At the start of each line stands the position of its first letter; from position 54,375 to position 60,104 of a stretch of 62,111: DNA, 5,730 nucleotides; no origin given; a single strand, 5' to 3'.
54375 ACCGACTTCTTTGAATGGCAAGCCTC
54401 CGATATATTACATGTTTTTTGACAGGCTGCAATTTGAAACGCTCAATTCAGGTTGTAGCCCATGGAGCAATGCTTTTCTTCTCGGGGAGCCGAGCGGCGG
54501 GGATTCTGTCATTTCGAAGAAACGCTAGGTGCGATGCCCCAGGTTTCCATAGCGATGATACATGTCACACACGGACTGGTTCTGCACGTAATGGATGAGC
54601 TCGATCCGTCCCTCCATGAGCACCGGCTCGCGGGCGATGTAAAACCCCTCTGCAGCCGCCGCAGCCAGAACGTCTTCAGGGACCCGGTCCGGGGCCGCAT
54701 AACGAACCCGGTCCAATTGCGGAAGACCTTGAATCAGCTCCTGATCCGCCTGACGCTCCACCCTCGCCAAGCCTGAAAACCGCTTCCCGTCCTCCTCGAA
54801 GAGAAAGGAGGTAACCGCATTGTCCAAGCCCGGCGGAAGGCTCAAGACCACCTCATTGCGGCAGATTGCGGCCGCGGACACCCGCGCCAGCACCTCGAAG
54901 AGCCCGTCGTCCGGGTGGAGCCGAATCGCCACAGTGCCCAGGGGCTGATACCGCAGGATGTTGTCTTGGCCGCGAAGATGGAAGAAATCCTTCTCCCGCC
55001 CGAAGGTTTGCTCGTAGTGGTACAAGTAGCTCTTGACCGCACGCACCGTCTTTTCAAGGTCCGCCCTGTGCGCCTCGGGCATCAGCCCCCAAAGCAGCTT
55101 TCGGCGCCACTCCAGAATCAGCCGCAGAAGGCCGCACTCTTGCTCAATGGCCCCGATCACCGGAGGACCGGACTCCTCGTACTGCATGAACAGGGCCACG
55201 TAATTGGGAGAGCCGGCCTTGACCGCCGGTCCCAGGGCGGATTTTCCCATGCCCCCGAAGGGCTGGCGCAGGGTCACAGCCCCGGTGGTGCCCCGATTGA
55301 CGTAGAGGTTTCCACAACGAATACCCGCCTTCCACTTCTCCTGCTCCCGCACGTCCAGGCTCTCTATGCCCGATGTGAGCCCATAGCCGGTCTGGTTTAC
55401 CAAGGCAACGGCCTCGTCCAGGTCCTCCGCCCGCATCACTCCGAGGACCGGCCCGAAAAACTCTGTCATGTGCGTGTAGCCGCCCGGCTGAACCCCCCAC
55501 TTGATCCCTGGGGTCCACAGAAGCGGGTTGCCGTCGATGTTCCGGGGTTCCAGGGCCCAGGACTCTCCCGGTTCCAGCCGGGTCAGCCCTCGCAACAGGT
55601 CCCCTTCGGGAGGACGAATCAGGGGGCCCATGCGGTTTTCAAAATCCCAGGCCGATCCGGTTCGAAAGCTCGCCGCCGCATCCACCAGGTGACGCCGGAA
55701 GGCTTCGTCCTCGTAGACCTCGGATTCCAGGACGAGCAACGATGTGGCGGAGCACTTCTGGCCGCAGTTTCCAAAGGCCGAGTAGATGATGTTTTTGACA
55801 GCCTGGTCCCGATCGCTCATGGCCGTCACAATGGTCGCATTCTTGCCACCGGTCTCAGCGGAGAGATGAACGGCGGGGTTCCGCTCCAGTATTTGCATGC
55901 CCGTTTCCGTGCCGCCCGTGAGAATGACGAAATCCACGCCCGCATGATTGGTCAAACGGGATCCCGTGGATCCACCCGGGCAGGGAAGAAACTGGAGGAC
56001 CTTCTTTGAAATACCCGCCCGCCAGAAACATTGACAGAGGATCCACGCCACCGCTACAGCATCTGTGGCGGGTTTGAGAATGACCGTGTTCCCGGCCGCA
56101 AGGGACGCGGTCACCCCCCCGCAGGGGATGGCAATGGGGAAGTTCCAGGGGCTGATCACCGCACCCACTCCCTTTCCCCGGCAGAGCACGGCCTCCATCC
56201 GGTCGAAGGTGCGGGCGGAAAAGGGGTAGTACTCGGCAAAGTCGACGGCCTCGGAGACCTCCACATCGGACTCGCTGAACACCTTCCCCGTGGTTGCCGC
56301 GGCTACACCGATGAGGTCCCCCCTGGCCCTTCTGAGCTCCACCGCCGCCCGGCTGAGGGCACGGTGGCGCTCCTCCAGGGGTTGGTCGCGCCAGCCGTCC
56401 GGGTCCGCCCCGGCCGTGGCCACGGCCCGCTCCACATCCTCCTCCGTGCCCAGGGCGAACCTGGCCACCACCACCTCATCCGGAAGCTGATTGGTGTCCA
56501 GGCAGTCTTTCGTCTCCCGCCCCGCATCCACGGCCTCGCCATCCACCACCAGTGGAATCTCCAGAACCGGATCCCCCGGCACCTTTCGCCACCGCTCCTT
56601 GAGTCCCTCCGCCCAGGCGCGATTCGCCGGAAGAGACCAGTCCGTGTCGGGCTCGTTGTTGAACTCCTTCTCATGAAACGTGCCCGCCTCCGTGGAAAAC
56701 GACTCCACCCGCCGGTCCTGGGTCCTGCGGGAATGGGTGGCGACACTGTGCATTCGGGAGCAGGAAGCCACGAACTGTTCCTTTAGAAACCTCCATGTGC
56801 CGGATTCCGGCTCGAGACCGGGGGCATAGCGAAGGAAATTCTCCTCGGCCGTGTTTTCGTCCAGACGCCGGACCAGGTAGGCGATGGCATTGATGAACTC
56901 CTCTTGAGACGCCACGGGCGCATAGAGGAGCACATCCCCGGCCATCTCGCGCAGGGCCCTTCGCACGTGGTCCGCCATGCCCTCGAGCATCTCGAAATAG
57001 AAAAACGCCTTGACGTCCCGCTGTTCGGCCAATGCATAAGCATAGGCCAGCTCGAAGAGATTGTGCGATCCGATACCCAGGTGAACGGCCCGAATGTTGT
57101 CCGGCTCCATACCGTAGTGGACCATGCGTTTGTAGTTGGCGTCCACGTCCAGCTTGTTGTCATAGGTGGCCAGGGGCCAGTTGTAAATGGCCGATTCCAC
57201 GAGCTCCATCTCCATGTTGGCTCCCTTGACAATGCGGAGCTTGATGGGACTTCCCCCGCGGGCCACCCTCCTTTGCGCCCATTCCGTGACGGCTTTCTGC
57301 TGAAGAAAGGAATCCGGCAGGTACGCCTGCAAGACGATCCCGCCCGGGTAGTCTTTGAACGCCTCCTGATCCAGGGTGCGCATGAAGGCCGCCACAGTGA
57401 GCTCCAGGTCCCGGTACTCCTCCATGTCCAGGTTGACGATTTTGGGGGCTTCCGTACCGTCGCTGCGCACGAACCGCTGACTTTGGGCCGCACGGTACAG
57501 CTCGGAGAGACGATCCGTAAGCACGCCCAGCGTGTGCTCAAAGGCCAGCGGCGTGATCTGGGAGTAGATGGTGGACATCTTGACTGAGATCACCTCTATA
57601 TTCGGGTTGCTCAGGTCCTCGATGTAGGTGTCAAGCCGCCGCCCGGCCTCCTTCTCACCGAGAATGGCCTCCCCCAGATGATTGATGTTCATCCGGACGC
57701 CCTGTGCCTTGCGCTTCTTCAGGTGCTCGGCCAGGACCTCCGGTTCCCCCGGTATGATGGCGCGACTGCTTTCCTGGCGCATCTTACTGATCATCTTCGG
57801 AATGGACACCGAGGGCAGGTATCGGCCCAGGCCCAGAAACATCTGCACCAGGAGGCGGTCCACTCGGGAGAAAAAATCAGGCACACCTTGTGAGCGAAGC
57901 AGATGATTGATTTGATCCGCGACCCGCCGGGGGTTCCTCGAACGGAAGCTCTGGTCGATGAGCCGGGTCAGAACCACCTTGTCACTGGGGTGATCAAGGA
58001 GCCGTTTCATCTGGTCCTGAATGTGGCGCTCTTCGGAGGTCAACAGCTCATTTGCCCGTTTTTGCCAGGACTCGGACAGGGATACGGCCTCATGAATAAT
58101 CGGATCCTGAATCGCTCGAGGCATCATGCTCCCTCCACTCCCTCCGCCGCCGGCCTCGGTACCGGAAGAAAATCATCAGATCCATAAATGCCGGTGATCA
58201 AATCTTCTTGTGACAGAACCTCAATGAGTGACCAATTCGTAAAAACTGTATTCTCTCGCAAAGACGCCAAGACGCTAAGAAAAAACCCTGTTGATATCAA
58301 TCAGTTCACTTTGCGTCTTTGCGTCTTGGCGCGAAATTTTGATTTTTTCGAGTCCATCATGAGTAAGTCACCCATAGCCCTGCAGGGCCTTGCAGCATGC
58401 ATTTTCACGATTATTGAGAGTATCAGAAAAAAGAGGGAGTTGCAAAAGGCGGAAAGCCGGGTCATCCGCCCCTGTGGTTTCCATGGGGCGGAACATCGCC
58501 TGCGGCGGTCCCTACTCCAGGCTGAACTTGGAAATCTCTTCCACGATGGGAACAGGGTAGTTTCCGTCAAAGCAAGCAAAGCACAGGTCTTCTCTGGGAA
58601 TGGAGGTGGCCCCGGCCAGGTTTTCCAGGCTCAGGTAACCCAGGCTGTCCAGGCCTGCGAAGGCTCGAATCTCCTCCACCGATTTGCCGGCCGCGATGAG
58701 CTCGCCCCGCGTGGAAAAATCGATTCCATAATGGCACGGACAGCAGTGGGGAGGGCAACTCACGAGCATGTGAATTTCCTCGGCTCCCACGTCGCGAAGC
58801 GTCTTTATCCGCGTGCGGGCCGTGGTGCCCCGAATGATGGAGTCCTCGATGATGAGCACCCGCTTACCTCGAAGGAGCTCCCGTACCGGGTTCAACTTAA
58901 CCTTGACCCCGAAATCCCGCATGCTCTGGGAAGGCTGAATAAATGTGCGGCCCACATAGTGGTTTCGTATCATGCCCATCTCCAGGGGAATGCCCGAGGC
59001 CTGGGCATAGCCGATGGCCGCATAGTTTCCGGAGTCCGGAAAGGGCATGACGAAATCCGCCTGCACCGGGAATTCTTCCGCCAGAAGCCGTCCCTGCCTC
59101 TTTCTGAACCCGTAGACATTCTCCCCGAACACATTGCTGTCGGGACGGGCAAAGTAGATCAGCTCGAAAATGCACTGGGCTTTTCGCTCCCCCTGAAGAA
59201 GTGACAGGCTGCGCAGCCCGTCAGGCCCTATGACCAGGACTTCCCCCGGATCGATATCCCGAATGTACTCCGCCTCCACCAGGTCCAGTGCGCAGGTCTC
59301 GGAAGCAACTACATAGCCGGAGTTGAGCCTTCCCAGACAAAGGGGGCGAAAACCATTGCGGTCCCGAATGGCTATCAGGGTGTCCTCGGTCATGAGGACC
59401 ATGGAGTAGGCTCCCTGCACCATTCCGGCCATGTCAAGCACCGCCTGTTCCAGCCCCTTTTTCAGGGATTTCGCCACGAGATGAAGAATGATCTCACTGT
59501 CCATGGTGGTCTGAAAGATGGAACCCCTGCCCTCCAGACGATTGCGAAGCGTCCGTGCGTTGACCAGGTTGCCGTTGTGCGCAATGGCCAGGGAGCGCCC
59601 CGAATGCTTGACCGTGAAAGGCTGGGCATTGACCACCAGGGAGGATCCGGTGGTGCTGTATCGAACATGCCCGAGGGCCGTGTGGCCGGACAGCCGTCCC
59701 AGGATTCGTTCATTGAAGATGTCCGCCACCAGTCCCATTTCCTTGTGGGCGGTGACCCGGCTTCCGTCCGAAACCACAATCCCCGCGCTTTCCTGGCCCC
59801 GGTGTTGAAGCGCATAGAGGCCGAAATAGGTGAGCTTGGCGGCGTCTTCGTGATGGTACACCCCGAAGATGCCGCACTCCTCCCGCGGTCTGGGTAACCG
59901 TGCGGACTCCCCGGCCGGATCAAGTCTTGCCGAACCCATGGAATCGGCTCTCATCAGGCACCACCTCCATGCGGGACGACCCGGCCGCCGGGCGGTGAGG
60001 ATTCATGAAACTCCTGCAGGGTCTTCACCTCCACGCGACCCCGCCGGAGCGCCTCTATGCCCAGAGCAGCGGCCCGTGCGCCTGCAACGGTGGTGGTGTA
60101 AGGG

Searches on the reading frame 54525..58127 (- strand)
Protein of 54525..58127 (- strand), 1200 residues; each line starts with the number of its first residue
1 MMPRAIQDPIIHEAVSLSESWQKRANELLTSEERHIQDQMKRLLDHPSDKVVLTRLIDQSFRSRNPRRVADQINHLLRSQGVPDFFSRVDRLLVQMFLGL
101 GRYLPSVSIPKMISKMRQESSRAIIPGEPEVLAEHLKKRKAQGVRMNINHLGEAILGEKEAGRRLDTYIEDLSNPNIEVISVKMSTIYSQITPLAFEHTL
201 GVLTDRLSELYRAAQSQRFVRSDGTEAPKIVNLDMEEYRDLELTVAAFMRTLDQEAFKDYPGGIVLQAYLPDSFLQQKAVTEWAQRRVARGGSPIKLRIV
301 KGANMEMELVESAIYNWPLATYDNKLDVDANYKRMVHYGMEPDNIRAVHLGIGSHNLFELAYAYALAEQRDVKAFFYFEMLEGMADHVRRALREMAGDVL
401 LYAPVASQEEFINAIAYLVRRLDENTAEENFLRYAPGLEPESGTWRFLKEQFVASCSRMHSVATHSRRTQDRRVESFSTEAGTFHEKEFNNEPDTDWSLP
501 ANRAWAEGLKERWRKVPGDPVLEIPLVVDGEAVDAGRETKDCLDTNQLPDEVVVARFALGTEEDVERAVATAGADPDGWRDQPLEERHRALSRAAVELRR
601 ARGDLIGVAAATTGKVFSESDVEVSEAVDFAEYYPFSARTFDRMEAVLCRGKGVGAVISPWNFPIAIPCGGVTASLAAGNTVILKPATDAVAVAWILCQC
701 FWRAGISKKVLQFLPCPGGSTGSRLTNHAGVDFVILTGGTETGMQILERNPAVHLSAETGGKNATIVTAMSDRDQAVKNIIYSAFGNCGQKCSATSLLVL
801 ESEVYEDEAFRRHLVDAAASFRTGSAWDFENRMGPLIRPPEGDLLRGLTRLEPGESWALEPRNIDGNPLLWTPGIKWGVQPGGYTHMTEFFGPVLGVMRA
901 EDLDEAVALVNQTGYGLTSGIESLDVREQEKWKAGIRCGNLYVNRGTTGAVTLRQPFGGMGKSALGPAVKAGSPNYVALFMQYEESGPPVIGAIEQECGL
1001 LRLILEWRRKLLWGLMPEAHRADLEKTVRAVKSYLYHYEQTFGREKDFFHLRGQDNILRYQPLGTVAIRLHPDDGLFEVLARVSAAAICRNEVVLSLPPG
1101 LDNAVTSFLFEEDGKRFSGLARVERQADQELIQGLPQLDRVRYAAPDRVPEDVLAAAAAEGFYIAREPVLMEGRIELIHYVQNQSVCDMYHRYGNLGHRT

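Call 60: search_protein_families(library=pfam, proteins=[window:54525-58127:-], max_evalue=0.00001)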
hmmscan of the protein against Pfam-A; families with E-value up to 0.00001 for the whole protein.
window:54525-58127:- (1200 aa): 2 families
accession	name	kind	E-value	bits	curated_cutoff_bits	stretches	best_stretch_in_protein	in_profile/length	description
PF00171.27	Aldedh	-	6.5e-102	341.9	23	1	550-982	16-457/461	Aldehyde dehydrogenase family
PF01619.24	Pro_dh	-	6.9e-62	210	27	1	134-433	3-277/278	Proline dehydrogenase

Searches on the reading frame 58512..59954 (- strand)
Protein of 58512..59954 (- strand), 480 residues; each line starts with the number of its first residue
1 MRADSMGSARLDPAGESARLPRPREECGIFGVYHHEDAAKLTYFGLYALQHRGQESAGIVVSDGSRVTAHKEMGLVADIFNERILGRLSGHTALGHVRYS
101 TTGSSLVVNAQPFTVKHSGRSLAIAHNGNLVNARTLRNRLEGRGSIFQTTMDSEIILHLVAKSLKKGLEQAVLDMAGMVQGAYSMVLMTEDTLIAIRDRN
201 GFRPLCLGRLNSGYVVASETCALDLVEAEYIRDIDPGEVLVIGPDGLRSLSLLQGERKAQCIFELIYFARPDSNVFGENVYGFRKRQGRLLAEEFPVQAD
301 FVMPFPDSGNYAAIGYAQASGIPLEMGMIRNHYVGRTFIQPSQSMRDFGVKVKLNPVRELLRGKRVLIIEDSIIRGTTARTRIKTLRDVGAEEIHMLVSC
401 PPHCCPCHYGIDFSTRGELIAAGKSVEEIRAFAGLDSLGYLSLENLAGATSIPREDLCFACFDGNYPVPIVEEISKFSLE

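Call 60: search_protein_families(library=pfam, proteins=[window:58512-59954:-], max_evalue=0.00001)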
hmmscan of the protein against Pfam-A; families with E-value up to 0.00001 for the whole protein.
window:58512-59954:- (480 aa): 3 families
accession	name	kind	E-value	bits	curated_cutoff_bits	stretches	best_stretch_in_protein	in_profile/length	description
PF13522.11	GATase_6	-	1.6e-20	73.9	27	1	89-219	9-130/130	Glutamine amidotransferase domain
PF13537.11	GATase_7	-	2.3e-19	70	25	1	108-223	11-121/123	Glutamine amidotransferase domain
PF13230.11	GATase_4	-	2.5e-07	30.4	23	1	90-168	71-145/272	Glutamine amidotransferases class-II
